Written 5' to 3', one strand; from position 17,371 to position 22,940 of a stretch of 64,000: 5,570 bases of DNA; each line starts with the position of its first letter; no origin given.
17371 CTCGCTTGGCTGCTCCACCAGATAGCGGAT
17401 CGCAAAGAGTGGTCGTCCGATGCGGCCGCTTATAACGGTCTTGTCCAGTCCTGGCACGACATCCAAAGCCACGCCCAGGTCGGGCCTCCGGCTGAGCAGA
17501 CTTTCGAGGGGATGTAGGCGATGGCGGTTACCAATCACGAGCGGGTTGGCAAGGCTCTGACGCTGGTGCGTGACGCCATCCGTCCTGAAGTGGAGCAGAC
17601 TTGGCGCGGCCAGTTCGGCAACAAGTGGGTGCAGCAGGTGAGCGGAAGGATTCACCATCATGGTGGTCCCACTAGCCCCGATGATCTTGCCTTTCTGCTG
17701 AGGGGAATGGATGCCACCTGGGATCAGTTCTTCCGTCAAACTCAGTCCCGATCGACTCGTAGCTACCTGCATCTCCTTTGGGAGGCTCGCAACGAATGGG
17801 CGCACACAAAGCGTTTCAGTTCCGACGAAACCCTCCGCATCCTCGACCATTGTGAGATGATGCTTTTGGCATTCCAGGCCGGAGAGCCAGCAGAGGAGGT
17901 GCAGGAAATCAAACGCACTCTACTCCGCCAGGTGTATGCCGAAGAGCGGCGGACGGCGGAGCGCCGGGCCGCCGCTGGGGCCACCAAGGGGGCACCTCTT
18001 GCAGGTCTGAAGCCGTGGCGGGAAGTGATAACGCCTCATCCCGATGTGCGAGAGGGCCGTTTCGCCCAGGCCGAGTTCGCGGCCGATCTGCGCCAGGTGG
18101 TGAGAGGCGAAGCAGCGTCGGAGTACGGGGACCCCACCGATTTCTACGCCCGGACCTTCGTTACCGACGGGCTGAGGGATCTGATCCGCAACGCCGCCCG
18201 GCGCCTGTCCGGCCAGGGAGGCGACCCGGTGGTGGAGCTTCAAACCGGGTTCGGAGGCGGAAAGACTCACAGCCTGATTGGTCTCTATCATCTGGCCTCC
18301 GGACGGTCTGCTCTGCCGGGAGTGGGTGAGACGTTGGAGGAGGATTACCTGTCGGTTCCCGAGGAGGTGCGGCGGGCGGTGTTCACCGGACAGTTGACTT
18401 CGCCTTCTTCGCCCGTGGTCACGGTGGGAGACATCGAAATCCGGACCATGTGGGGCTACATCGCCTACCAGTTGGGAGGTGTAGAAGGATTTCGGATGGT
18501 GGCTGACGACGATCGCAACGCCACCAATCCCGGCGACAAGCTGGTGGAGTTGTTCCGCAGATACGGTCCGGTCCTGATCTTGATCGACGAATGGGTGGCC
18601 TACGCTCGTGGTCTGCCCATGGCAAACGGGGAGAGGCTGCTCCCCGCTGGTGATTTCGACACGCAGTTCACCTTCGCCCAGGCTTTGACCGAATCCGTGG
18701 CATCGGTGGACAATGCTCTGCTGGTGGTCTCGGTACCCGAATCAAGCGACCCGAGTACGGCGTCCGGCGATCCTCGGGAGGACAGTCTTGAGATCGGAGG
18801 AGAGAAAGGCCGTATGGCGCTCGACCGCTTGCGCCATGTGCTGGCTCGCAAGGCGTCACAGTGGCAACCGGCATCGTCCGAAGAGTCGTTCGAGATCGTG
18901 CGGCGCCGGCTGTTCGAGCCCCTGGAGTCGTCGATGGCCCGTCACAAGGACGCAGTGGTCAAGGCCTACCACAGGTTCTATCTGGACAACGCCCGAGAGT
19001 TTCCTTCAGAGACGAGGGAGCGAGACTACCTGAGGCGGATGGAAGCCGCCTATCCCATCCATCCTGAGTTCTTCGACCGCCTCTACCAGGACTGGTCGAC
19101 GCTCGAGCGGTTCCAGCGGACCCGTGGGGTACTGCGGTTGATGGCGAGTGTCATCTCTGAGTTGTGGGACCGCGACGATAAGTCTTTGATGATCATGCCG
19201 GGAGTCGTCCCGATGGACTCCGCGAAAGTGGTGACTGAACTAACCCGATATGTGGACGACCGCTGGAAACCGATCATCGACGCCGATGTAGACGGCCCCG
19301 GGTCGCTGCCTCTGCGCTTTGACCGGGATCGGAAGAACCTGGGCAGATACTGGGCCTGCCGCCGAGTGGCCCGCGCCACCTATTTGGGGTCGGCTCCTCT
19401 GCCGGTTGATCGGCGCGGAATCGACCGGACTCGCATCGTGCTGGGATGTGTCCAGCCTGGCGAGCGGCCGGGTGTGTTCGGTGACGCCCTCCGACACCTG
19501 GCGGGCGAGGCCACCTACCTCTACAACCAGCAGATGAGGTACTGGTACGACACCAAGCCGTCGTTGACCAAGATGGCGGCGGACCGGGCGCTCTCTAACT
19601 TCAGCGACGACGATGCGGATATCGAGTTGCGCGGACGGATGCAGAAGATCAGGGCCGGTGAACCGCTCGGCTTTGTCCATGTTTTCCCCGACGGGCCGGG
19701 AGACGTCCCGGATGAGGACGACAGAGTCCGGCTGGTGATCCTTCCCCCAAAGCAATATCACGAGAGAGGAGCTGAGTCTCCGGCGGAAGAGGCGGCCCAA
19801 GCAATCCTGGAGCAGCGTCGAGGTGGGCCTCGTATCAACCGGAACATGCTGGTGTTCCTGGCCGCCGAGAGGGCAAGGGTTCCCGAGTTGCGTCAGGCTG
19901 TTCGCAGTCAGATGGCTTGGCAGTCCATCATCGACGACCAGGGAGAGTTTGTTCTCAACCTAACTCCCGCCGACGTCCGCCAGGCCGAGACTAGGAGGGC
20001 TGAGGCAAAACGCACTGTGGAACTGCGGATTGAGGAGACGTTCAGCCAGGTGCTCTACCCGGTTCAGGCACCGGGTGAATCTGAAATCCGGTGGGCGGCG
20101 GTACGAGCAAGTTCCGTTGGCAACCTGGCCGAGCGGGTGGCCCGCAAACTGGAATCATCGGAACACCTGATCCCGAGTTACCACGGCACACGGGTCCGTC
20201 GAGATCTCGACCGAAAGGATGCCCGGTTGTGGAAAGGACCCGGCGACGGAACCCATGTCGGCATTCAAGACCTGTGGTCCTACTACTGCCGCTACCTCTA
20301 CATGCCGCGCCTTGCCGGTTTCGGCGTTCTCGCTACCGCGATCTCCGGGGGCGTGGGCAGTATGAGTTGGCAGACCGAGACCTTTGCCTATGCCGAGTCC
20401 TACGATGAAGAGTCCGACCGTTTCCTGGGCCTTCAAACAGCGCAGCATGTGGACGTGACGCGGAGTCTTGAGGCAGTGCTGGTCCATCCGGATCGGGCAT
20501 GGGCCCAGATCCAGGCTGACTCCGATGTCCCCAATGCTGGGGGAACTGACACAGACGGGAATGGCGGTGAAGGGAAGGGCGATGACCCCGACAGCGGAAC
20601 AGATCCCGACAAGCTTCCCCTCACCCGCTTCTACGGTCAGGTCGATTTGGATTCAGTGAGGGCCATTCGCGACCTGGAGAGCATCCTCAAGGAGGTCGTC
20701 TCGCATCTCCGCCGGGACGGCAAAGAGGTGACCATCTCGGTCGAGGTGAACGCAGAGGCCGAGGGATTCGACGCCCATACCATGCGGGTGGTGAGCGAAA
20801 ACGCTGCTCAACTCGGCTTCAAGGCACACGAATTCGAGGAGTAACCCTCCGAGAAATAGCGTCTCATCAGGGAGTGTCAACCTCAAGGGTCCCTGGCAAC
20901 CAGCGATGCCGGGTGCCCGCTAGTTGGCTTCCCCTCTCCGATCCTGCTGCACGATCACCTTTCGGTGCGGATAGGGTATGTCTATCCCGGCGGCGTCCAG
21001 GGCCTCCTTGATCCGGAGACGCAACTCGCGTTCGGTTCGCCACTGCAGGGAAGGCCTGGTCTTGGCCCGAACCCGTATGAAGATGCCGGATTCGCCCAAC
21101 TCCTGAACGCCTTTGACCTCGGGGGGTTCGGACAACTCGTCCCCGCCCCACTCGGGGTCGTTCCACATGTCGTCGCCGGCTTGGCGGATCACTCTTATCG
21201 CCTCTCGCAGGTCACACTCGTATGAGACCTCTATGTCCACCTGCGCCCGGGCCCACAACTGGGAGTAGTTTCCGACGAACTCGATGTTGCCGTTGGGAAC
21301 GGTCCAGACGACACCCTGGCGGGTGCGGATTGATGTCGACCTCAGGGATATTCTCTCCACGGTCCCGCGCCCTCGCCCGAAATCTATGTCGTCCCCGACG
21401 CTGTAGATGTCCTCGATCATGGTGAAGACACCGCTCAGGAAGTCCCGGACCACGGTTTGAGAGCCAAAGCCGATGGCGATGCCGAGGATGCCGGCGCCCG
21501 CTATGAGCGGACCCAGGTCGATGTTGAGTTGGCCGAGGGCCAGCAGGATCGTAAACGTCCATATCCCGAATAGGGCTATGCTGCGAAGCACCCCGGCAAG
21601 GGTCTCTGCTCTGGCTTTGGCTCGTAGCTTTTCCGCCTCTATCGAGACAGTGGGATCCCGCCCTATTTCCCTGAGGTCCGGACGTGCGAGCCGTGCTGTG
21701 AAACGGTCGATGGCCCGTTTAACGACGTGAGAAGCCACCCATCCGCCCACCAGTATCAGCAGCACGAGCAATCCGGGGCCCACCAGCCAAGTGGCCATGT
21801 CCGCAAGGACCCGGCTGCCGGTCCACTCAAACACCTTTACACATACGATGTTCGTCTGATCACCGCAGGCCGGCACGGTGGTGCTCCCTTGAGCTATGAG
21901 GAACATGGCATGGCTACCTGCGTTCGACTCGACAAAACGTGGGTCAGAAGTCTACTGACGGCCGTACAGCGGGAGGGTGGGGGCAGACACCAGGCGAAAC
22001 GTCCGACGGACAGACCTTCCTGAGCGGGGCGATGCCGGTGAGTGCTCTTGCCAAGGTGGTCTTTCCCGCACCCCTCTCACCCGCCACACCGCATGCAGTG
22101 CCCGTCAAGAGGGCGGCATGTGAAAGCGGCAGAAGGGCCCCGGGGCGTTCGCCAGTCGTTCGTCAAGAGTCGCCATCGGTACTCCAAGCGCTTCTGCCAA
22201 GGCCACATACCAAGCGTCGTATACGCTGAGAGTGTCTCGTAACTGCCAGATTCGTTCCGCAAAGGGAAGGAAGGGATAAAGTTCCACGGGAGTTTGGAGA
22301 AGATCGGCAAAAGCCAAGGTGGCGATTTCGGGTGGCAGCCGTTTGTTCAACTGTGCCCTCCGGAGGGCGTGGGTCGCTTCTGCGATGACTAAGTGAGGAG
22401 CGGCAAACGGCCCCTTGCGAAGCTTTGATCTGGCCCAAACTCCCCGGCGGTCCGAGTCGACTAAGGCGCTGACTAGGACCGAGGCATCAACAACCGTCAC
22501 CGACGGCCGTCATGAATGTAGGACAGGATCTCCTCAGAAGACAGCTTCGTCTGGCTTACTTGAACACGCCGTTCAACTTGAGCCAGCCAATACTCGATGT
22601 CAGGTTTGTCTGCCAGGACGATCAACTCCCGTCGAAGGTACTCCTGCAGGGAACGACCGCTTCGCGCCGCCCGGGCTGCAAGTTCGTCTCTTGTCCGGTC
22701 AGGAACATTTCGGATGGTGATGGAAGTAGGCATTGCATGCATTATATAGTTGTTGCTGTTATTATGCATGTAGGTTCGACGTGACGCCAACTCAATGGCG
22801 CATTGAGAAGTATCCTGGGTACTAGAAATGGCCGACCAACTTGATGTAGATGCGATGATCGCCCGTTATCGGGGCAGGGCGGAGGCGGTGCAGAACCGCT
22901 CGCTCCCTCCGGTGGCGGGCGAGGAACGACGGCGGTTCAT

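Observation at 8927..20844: Split, non-canonical methylation-associated defence module: SNF2-DUF3883 helicase-nuclease + DUF1156 methyltransferase + HEPN-DUF499 ATPase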

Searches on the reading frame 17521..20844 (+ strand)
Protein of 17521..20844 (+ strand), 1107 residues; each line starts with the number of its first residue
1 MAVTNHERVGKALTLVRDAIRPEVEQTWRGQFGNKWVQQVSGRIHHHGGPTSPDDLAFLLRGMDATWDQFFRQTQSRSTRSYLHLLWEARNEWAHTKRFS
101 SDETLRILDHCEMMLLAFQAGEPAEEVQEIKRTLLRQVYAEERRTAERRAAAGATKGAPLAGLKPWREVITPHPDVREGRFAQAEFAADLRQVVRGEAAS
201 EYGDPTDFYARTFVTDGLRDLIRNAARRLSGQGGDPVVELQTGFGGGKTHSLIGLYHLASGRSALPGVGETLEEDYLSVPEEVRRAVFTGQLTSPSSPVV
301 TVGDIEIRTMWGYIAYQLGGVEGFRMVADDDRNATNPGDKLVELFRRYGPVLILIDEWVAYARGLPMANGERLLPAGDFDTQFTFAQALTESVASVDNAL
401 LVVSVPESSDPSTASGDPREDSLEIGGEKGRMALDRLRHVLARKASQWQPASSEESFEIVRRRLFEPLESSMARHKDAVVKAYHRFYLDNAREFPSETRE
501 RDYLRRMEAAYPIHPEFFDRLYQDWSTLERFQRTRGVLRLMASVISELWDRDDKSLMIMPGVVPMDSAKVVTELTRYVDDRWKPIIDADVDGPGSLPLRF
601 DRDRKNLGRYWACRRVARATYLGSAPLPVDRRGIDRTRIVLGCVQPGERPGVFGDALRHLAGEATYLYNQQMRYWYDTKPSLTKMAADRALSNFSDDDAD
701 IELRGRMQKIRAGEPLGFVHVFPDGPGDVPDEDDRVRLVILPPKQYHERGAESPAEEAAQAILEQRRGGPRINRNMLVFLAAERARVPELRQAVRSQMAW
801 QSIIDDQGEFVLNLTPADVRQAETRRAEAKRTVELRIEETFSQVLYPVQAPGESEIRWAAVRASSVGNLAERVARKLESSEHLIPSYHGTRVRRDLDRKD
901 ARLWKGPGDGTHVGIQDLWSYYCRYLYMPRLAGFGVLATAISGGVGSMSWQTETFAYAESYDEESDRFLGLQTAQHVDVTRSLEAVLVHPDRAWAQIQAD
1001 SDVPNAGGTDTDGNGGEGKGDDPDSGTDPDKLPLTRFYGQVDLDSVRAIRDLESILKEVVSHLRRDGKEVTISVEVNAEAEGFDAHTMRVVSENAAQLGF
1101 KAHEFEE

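Call 3: search_protein_families(library=pfam, proteins=[window:17521-20844:+], max_evalue=0.01)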
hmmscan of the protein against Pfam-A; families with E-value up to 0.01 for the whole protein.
window:17521-20844:+ (1107 aa): 2 families
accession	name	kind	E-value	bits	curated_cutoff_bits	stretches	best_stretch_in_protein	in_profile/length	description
PF04465.17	DUF499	-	1e-30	106.8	23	1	289-610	33-335/1024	Protein of unknown function (DUF499)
PF18731.6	HEPN_Swt1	-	9.2e-20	71.5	27.5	1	11-117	1-113/115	Swt1-like HEPN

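Call 4: search_protein_families(library=padloc, proteins=[window:17521-20844:+], max_evalue=0.01)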
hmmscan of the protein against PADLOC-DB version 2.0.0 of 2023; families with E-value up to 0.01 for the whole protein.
window:17521-20844:+ (1107 aa): 2 families
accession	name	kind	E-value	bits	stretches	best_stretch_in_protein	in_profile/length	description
PDLC00662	HmaC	-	1.2e-287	955.1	1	163-1107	3-941/941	AAA+ ATPase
PDLC02192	DUF499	-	6.5e-32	108.3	1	204-867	34-648/1022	-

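Call 5: search_protein_families(library=ncbifam, proteins=[window:17521-20844:+], max_evalue=0.01)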
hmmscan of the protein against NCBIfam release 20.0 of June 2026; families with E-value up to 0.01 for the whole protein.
window:17521-20844:+ (1107 aa): 1 family
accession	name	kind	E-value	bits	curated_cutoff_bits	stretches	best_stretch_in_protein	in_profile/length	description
NF042962.1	DUF499_antiphage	equivalog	2.1e-44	151.8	1200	1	201-935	31-719/1025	anti-phage-associated DUF499 domain-containing protein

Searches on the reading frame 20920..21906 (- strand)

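Call 3: search_protein_families(library=pfam, proteins=[window:20920-21906:-], max_evalue=0.01)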
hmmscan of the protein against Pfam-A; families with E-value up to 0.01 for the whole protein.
window:20920-21906:- (328 aa): 3 families
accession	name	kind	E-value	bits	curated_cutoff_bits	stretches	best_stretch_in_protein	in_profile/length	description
PF00924.24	MS_channel_2nd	-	6.2e-16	58.7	20.2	1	151-215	1-67/68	Mechanosensitive ion channel, beta-domain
PF21082.3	MS_channel_3rd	-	1.2e-11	45.3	21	1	223-310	3-88/88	Mechanosensitive ion channel MscS, C-terminal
PF21088.3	MS_channel_1st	-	2.4e-08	34.2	23.1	1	110-150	2-42/42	Mechanosensitive ion channel, transmembrane helices 2/3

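Call 4: search_protein_families(library=padloc, proteins=[window:20920-21906:-], max_evalue=0.01)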
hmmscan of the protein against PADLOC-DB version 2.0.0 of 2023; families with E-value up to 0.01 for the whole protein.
window:20920-21906:- (328 aa): 0 families

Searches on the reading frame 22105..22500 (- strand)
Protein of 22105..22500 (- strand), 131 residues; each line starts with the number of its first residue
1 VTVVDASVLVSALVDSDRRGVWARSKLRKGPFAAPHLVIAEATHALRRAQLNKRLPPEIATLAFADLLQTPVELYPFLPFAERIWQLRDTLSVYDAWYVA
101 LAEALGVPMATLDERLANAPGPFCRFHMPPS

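Call 61: search_protein_families(library=pfam, proteins=[window:22105-22500:-], max_evalue=0.001)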
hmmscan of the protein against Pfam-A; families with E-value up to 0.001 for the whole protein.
window:22105-22500:- (131 aa): 1 family
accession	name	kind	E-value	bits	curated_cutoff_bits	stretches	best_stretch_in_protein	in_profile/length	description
PF01850.27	PIN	-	6.7e-13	49.7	23.6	1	3-120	2-118/120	PIN domain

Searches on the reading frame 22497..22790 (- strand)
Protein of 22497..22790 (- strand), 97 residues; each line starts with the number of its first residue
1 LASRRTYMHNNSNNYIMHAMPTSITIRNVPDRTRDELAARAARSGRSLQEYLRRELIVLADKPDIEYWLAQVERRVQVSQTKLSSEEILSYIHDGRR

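Call 61: search_protein_families(library=pfam, proteins=[window:22497-22790:-], max_evalue=0.001)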
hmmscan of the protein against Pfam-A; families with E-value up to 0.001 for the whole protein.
window:22497-22790:- (97 aa): 1 family
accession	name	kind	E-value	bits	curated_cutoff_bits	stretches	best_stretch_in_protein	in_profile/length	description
PF22513.2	FitA-like_RHH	-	3.3e-11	43.4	27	1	23-56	2-35/39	Antitoxin FitA-like, ribbon-helix-helix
